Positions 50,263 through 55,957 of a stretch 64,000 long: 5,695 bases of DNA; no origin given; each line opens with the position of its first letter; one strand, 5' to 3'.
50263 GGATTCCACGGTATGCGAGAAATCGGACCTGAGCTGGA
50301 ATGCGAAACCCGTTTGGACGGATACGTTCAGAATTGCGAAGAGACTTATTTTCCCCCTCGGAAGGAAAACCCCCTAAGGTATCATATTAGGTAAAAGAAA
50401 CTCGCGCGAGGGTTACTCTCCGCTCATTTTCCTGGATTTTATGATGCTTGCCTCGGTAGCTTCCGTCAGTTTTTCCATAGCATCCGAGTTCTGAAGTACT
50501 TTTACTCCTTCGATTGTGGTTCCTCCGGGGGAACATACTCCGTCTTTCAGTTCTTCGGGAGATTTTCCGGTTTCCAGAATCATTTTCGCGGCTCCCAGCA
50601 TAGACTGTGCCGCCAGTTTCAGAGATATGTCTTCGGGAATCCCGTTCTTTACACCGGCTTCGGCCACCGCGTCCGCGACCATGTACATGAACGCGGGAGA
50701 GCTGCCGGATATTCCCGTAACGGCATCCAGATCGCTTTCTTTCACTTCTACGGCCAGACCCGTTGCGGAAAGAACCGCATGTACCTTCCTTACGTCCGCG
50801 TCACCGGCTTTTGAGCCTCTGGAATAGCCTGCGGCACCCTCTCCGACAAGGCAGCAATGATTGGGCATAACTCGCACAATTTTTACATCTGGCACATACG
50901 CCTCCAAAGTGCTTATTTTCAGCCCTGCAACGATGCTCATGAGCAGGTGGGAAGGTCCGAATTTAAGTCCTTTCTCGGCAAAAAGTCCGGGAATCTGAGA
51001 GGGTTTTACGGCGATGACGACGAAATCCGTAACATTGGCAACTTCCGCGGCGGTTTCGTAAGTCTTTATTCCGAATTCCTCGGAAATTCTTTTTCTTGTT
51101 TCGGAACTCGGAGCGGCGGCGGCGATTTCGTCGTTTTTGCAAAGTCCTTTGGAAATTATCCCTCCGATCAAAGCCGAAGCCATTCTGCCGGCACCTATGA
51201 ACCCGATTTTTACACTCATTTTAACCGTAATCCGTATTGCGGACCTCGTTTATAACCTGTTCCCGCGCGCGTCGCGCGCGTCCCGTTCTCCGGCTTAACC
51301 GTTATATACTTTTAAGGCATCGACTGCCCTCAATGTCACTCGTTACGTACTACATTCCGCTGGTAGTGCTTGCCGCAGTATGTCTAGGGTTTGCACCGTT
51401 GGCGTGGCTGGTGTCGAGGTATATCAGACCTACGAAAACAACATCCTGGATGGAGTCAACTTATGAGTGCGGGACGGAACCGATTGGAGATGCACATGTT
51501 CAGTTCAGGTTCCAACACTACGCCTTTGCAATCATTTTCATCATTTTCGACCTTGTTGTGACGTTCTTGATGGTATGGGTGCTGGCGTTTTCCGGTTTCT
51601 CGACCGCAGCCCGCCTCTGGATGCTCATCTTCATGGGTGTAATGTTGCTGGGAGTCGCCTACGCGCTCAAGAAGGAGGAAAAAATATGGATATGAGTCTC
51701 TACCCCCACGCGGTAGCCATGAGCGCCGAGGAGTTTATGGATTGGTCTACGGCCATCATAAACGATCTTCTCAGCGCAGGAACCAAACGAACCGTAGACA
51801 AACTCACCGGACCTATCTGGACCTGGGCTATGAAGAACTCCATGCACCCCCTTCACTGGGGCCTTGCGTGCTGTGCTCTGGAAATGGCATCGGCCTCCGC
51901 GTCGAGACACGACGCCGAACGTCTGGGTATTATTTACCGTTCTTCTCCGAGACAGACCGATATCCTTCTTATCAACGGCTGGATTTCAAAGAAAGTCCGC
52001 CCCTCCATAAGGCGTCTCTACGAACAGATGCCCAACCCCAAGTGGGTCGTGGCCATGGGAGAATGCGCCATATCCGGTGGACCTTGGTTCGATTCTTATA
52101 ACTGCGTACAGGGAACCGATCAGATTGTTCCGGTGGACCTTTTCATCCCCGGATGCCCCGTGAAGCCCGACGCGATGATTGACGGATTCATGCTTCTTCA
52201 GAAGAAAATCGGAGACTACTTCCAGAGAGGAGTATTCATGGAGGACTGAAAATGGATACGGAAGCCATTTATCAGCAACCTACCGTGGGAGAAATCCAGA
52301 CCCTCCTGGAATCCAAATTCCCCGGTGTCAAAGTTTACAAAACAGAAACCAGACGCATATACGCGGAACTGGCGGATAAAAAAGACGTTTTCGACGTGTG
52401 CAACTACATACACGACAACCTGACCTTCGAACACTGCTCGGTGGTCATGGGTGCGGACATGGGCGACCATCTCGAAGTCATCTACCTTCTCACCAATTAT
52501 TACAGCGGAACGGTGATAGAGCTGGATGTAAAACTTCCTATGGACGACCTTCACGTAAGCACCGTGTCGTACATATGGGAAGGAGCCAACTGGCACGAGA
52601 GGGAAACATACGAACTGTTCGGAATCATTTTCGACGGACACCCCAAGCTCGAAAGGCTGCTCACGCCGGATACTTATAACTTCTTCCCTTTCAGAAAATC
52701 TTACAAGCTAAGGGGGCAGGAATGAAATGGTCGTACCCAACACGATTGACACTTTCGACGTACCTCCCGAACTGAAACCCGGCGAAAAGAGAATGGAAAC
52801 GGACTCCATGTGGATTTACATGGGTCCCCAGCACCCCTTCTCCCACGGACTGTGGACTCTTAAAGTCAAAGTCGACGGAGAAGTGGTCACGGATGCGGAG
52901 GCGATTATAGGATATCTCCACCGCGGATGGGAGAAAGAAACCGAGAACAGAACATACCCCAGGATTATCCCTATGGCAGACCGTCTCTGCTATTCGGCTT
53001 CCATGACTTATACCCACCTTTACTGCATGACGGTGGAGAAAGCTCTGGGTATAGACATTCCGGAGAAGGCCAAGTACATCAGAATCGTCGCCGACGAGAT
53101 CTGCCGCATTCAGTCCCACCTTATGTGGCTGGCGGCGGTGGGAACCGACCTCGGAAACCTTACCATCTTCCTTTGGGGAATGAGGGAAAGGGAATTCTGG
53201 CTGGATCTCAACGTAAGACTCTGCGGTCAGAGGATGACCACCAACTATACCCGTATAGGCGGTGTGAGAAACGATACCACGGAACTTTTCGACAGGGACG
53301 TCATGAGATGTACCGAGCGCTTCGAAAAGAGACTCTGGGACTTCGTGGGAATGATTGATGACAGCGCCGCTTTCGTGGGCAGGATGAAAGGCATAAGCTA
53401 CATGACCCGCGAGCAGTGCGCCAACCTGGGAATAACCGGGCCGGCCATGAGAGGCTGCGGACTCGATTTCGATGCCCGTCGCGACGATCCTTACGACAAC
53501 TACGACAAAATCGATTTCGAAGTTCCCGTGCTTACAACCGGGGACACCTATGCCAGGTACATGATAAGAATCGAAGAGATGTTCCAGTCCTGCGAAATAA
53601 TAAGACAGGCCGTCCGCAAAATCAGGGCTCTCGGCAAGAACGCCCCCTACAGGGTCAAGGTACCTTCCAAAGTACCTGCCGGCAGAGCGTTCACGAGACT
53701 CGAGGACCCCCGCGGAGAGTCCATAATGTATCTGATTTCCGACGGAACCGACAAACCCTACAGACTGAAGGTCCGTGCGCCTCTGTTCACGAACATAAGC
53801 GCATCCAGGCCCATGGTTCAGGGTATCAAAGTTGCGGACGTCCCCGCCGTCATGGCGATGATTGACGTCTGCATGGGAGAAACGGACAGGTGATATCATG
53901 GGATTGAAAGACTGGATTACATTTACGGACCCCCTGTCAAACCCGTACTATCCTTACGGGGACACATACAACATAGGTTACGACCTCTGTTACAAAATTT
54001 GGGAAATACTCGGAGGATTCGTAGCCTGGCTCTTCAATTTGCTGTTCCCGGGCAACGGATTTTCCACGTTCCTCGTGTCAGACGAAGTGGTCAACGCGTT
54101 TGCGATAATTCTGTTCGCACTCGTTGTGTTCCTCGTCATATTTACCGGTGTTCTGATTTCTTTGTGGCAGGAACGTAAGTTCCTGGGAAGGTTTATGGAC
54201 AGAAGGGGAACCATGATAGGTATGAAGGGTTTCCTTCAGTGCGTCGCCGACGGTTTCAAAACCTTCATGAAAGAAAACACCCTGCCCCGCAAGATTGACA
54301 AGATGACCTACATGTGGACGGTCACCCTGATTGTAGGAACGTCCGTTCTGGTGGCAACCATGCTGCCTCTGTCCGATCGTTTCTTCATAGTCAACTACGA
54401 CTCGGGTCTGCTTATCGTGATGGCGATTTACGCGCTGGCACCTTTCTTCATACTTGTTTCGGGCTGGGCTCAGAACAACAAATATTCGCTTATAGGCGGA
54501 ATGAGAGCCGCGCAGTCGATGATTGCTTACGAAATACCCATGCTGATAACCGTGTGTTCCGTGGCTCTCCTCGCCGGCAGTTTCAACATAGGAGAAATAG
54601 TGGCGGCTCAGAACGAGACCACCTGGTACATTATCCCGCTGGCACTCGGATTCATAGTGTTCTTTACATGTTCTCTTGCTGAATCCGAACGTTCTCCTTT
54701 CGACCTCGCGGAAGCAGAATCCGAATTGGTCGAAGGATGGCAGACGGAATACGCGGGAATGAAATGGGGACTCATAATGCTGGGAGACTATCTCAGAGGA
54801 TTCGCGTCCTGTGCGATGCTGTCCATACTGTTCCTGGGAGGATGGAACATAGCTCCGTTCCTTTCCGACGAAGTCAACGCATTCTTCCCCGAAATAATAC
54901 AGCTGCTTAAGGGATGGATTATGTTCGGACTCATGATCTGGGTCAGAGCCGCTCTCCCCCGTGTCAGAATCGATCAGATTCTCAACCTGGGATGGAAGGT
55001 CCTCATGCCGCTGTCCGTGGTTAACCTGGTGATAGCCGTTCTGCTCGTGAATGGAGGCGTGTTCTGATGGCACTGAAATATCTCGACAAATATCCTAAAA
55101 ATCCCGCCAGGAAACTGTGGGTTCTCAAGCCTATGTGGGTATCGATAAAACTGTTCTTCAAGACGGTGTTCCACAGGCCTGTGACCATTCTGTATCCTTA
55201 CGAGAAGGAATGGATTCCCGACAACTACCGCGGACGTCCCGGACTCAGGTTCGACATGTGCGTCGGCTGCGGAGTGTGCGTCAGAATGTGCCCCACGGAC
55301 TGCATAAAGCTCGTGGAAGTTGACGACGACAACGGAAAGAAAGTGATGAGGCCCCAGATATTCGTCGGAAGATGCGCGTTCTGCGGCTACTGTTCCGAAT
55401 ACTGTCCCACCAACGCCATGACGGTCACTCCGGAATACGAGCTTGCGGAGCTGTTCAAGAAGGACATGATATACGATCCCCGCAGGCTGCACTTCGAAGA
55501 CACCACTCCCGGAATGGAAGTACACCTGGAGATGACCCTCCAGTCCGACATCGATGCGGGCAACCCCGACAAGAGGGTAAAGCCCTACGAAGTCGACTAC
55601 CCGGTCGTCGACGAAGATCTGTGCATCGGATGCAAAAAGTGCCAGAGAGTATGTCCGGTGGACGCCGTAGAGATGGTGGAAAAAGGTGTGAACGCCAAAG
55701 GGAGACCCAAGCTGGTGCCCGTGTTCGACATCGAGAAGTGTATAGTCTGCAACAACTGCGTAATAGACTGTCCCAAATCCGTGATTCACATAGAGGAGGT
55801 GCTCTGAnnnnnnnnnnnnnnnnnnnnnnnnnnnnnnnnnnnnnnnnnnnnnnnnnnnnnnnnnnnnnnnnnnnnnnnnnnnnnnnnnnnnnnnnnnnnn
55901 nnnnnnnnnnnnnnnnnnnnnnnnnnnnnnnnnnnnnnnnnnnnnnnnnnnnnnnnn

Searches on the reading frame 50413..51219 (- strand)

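Call 67: search_protein_families(library=pfam, proteins=[window:50413-51219:-], max_evalue=0.00001)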
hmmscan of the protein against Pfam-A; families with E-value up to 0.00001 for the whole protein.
window:50413-51219:- (268 aa): 2 families
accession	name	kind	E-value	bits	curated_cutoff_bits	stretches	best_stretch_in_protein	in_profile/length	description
PF14748.11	P5CR_dimer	-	1.6e-35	122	25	1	161-265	1-105/105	Pyrroline-5-carboxylate reductase dimerisation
PF03807.23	F420_oxidored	-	2.4e-15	57.3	21.6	1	4-98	1-93/94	NADP oxidoreductase coenzyme F420-dependent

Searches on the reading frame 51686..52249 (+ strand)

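Call 67: search_protein_families(library=pfam, proteins=[window:51686-52249:+], max_evalue=0.00001)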
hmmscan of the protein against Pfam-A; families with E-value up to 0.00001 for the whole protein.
window:51686-52249:+ (187 aa): 1 family
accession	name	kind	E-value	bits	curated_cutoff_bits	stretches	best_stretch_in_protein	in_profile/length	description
PF01058.29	Oxidored_q6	-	4.7e-27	94.7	27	1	62-169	1-126/128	NADH ubiquinone oxidoreductase, 20 Kd subunit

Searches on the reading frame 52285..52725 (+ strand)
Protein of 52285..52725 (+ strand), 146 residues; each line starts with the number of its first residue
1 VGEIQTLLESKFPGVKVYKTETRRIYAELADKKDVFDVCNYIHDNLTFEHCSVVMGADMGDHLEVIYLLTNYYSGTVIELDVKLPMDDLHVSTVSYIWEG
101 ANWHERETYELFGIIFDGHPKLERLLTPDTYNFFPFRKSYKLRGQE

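Call 67: search_protein_families(library=pfam, proteins=[window:52285-52725:+], max_evalue=0.00001)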
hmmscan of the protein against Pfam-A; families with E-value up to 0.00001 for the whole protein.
window:52285-52725:+ (146 aa): 1 family
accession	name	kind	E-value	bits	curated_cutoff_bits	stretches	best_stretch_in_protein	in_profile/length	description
PF00329.25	Complex1_30kDa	-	1.8e-33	116.2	22.5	1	31-145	4-123/124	Respiratory-chain NADH dehydrogenase, 30 Kd subunit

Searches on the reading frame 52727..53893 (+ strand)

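Call 67: search_protein_families(library=pfam, proteins=[window:52727-53893:+], max_evalue=0.00001)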
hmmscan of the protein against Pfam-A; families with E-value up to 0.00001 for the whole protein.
window:52727-53893:+ (388 aa): 1 family
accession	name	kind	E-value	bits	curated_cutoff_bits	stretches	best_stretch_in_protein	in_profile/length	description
PF00346.24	Complex1_49kDa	-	1.2e-80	270.9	24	2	141-301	1-161/271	Respiratory-chain NADH dehydrogenase, 49 Kd subunit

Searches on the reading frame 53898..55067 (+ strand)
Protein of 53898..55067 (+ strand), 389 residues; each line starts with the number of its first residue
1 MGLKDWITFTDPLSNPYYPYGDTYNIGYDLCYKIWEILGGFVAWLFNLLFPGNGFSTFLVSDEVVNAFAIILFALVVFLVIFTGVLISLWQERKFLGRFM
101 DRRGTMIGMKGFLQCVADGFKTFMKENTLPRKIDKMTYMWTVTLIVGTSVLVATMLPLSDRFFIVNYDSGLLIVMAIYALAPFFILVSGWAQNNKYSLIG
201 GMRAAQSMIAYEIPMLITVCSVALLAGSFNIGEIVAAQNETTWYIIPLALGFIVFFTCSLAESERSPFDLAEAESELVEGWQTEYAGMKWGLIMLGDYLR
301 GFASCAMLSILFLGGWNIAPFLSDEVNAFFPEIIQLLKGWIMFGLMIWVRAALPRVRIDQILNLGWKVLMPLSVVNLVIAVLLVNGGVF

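Call 67: search_protein_families(library=pfam, proteins=[window:53898-55067:+], max_evalue=0.00001)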
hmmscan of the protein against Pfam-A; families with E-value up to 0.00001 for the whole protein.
window:53898-55067:+ (389 aa): 1 family
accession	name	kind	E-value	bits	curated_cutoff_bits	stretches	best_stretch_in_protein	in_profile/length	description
PF00146.26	NADHdh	-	3.8e-97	325.7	27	1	75-380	4-297/298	NADH dehydrogenase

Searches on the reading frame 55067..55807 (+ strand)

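Call 67: search_protein_families(library=pfam, proteins=[window:55067-55807:+], max_evalue=0.00001)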
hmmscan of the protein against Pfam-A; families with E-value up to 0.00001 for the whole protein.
window:55067-55807:+ (246 aa): 12 families
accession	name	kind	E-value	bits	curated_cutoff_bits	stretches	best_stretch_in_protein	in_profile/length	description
PF00037.32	Fer4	-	1.6e-24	85.1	21.1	2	179-201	1-23/24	4Fe-4S binding domain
PF12838.12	Fer4_7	-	1.2e-20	74.2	27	2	186-238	2-51/52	4Fe-4S dicluster domain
PF13237.11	Fer4_10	-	2.3e-15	56.7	25.5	2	179-236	2-53/53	4Fe-4S dicluster domain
PF13187.11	Fer4_9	-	2.6e-15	56.6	27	2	186-240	2-52/52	4Fe-4S dicluster domain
PF14697.11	Fer4_21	-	8e-14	52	35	1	63-119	6-58/59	4Fe-4S dicluster domain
PF13484.11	Fer4_16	-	9.9e-14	52.3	30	0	102-127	1-27/66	4Fe-4S double cluster binding domain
PF12837.12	Fer4_6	-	1.5e-13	50.4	25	1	179-200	2-23/24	4Fe-4S binding domain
PF12797.12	Fer4_2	-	6.6e-13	48.1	24.5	1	178-198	2-22/22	4Fe-4S binding domain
PF25160.1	LdpA_Fe-S-bd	-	1.1e-09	38.4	27.6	0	180-204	22-46/49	LdpA Fe-S cluster-binding domain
PF13534.11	Fer4_17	-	1.3e-09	38.8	22.2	0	221-239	42-60/61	4Fe-4S dicluster domain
PF13183.11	Fer4_8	-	6.6e-08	33.4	27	0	185-239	4-68/68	4Fe-4S dicluster domain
PF12800.12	Fer4_4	-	4.5e-06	27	24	0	184-198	2-16/17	4Fe-4S binding domain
